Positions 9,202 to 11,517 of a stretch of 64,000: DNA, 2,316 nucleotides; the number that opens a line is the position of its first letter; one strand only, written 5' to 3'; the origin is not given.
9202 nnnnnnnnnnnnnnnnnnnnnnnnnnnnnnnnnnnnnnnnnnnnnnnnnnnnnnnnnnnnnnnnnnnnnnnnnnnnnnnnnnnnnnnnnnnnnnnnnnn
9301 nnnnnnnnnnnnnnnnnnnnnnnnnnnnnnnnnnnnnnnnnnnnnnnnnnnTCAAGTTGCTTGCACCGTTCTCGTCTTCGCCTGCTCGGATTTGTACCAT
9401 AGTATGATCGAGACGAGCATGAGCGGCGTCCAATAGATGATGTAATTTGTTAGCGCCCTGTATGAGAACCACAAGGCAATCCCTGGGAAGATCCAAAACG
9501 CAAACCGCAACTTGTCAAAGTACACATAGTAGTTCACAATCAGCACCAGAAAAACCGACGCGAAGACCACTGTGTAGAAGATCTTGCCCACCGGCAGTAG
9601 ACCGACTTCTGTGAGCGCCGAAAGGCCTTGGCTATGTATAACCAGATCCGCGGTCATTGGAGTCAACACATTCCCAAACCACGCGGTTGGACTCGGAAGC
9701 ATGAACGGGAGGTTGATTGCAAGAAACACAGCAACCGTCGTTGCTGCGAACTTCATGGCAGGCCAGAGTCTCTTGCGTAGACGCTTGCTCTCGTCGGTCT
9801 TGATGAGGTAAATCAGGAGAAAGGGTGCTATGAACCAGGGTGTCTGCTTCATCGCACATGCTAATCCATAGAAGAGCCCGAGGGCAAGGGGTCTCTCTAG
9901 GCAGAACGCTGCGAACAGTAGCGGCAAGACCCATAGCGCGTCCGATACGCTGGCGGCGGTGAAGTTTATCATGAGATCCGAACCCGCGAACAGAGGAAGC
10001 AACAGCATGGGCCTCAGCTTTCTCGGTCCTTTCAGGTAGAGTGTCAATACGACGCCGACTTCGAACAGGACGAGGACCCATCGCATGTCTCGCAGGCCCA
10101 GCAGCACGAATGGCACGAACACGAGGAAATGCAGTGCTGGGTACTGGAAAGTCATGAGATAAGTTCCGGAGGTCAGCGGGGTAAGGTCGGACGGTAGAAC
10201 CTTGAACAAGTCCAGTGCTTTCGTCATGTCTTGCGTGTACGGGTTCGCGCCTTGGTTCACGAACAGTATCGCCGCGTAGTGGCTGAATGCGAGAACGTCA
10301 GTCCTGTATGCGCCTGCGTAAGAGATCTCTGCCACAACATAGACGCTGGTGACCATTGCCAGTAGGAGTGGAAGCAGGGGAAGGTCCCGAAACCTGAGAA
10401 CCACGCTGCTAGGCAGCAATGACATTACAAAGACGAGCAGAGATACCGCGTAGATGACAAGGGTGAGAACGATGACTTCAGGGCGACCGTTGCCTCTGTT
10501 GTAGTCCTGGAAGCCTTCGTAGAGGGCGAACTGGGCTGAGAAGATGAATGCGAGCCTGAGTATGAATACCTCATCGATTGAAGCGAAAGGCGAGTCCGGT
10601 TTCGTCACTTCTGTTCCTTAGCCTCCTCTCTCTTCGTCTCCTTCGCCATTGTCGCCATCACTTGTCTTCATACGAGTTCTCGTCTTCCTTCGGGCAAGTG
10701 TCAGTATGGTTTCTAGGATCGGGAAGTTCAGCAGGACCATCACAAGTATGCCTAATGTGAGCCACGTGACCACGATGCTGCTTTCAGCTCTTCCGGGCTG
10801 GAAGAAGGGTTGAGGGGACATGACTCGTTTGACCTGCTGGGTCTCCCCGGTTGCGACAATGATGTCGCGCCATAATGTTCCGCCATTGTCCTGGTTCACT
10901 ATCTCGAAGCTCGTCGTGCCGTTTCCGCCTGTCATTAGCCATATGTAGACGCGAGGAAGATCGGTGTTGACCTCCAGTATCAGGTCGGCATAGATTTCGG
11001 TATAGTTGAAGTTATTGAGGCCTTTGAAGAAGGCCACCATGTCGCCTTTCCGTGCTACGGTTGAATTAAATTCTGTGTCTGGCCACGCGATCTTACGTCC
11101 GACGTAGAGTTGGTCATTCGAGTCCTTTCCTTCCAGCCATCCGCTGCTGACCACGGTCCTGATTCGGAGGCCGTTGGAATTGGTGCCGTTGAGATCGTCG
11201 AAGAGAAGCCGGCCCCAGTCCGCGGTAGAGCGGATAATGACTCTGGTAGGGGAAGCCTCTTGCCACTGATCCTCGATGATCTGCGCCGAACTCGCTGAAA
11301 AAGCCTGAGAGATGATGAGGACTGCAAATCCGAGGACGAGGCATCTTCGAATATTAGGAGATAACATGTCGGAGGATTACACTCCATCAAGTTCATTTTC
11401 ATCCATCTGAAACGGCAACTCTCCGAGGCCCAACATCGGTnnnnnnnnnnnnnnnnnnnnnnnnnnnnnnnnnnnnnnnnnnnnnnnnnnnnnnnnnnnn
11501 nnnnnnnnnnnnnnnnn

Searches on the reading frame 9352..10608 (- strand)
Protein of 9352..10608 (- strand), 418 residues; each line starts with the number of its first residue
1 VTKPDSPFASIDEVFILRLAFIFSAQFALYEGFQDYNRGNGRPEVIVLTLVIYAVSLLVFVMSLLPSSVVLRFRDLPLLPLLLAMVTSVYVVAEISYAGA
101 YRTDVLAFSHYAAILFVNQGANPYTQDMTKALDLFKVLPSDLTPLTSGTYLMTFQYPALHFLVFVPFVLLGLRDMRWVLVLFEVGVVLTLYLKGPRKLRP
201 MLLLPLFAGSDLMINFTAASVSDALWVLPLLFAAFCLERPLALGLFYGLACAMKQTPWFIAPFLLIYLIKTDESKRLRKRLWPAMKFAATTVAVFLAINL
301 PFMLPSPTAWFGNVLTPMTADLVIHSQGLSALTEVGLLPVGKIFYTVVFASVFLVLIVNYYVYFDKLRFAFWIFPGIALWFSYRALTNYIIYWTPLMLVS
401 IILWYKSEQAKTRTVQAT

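Call 21: search_protein_families(library=ncbifam, proteins=[window:9352-10608:-], max_evalue=0.01)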
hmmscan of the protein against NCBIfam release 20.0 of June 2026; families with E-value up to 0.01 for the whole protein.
window:9352-10608:- (418 aa): 0 families

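Call 22: search_protein_families(library=pfam, proteins=[window:9352-10608:-], max_evalue=0.01)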
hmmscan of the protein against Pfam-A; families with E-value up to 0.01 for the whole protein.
window:9352-10608:- (418 aa): 1 family
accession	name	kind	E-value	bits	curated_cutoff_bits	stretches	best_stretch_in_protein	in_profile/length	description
PF09594.16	GT87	-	2.2e-05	24.8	25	1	154-372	1-222/237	Glycosyltransferase family 87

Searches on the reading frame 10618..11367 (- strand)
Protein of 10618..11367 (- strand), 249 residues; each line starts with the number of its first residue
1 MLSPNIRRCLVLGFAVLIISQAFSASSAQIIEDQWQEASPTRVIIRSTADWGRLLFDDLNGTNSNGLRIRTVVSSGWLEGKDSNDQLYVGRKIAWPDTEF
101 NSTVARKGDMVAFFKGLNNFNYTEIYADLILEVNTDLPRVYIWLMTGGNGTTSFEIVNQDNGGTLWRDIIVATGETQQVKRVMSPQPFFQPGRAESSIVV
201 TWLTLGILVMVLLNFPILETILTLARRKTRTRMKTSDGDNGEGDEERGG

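Call 21: search_protein_families(library=ncbifam, proteins=[window:10618-11367:-], max_evalue=0.01)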
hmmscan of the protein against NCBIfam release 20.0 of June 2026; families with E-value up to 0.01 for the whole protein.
window:10618-11367:- (249 aa): 0 families

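Call 22: search_protein_families(library=pfam, proteins=[window:10618-11367:-], max_evalue=0.01)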
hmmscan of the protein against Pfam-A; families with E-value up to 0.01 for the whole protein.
window:10618-11367:- (249 aa): 0 families
